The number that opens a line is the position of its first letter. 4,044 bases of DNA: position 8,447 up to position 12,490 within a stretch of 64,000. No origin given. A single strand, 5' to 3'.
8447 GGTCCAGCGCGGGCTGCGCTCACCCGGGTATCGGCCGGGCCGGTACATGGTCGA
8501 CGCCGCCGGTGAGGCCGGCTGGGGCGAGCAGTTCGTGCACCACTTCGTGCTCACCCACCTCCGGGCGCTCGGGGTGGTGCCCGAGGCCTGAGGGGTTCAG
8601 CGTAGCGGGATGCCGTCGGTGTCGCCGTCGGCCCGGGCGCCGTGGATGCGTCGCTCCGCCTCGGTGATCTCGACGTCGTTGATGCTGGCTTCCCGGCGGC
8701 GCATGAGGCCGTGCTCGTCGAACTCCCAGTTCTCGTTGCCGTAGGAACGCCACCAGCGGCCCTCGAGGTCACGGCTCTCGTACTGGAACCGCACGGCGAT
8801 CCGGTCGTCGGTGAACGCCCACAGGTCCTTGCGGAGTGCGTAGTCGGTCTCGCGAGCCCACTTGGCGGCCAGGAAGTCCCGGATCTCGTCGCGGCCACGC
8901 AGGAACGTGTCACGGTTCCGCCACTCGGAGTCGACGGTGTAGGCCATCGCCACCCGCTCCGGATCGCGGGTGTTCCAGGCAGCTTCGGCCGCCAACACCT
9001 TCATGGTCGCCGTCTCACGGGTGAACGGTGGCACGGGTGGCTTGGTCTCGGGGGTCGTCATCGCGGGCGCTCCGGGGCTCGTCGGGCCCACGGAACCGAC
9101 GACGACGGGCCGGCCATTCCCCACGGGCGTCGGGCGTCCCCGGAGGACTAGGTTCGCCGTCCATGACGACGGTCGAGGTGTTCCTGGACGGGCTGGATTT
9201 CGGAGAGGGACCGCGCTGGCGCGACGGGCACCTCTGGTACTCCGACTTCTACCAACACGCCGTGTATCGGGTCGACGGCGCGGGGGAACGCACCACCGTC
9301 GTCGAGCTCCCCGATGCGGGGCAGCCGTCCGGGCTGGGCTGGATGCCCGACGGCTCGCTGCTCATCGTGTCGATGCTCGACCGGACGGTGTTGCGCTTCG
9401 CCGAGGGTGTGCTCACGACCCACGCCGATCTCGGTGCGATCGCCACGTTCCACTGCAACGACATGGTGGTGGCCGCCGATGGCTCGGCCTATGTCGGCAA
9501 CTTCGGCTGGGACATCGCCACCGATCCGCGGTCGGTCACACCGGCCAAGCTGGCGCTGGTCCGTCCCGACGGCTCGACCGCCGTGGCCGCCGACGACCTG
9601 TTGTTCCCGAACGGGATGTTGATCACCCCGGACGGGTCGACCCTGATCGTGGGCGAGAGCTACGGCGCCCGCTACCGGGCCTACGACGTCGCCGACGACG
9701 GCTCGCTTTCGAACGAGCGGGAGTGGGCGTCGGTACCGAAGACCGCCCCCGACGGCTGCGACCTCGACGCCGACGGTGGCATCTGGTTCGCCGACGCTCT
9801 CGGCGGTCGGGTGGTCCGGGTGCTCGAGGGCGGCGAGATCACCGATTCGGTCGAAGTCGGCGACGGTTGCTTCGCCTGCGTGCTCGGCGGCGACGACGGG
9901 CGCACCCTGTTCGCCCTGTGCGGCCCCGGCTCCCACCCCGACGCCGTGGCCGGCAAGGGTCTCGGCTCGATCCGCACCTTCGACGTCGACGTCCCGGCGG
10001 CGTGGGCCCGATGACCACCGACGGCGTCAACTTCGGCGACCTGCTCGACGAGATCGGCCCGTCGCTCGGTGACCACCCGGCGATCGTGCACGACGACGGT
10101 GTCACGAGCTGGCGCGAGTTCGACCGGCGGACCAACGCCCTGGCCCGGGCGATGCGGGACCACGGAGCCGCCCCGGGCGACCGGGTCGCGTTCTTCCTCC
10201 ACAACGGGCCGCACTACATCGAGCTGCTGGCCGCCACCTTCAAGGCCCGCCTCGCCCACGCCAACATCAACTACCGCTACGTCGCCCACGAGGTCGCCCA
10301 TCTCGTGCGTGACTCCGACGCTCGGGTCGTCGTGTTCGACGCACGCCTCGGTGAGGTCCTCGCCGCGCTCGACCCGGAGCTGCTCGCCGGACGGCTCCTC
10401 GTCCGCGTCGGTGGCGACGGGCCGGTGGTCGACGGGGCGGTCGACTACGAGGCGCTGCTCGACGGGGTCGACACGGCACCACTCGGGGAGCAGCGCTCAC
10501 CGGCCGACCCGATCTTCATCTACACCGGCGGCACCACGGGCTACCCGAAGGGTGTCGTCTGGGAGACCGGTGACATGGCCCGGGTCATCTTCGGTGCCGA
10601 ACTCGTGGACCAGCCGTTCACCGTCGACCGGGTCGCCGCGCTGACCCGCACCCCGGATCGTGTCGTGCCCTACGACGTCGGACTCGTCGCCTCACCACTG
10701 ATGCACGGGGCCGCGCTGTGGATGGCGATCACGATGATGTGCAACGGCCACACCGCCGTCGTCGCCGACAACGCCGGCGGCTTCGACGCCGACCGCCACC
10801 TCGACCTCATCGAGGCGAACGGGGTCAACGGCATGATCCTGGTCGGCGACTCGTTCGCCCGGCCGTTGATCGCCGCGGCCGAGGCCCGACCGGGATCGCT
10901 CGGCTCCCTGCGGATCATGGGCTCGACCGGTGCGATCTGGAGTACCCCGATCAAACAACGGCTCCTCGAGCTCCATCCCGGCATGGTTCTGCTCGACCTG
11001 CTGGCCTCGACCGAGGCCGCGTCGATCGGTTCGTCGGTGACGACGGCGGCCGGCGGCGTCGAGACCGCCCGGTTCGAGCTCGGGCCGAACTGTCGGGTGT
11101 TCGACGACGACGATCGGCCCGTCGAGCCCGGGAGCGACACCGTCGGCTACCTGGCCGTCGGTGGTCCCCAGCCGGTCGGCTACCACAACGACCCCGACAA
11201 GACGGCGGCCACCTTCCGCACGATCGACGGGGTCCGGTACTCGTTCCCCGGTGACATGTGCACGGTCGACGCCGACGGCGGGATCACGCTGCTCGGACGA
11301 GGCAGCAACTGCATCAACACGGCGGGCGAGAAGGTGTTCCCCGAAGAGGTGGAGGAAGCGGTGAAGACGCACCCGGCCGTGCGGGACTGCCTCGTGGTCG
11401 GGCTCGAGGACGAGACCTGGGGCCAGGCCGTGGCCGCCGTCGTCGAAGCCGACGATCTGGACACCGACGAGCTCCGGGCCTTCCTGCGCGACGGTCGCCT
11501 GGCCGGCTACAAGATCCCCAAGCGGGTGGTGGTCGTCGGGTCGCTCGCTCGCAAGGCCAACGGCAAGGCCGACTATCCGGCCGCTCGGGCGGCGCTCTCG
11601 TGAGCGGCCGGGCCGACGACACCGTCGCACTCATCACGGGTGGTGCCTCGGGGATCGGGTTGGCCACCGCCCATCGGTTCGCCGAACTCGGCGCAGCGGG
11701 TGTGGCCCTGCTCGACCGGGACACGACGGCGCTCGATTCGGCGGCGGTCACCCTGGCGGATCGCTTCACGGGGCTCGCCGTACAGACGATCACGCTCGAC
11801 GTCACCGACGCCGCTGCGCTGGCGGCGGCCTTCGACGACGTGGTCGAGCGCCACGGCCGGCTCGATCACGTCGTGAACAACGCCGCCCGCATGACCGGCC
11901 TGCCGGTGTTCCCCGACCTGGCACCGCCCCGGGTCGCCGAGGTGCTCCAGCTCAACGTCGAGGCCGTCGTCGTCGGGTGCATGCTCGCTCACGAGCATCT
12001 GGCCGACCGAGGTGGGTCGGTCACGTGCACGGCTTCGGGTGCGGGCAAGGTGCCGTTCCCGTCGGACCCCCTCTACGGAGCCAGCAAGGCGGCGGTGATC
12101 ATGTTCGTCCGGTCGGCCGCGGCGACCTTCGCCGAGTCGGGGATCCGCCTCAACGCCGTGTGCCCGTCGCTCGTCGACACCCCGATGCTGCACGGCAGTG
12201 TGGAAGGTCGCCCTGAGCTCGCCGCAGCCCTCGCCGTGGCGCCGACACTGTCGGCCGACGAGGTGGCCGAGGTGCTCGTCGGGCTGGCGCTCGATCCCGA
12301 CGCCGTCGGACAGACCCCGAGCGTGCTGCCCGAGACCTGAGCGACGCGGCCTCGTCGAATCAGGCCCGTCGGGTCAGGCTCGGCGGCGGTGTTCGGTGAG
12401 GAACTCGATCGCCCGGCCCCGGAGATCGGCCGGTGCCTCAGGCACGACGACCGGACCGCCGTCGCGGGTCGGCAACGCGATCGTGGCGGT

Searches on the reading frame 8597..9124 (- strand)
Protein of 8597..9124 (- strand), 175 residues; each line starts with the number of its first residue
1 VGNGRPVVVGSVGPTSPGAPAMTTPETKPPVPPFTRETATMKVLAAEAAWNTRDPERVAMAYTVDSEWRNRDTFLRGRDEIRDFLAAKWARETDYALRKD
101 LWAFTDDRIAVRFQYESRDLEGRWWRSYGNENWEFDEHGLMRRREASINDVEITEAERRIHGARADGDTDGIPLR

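Call 16: search_protein_families(library=pfam, proteins=[window:8597-9124:-], max_evalue=0.001)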
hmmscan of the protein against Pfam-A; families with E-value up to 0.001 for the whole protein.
window:8597-9124:- (175 aa): 2 families
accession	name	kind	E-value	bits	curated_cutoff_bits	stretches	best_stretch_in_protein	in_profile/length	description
PF07080.17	DUF1348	-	5.1e-63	211.3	22.1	1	32-161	1-130/130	Protein of unknown function (DUF1348)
PF12680.13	SnoaL_2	-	1.6e-07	32.3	27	1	48-139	6-97/102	SnoaL-like domain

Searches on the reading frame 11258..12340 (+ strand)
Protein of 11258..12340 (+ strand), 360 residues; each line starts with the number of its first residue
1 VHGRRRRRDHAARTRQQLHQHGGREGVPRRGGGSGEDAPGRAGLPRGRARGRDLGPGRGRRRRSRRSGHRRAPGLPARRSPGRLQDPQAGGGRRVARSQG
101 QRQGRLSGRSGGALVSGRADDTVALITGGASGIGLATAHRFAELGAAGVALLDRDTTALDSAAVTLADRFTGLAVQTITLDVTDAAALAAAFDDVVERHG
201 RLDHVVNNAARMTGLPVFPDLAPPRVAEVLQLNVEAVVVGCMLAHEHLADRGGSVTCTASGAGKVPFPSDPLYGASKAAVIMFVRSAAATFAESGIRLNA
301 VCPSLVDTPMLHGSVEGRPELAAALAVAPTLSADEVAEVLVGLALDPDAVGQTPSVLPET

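Call 21: search_protein_families(library=pfam, proteins=[window:11258-12340:+], max_evalue=0.001)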
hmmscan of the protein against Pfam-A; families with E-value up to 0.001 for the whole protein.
window:11258-12340:+ (360 aa): 5 families
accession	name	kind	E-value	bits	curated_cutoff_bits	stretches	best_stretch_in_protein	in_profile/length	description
PF00106.31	adh_short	-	4.8e-44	150.6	26.6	1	123-315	2-191/195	short chain dehydrogenase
PF13561.12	adh_short_C2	-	1.2e-39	136.8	27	1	130-346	3-219/236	Enoyl-(Acyl carrier protein) reductase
PF08659.16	KR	-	5.4e-11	43.2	22.6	1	124-275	3-151/180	KR domain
PF01370.27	Epimerase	-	1.9e-05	24.6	20.9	1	124-217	1-79/240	NAD dependent epimerase/dehydratase family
PF23441.1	SDR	-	4.2e-05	23.5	27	1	121-328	7-216/258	SDR-like rossmann domain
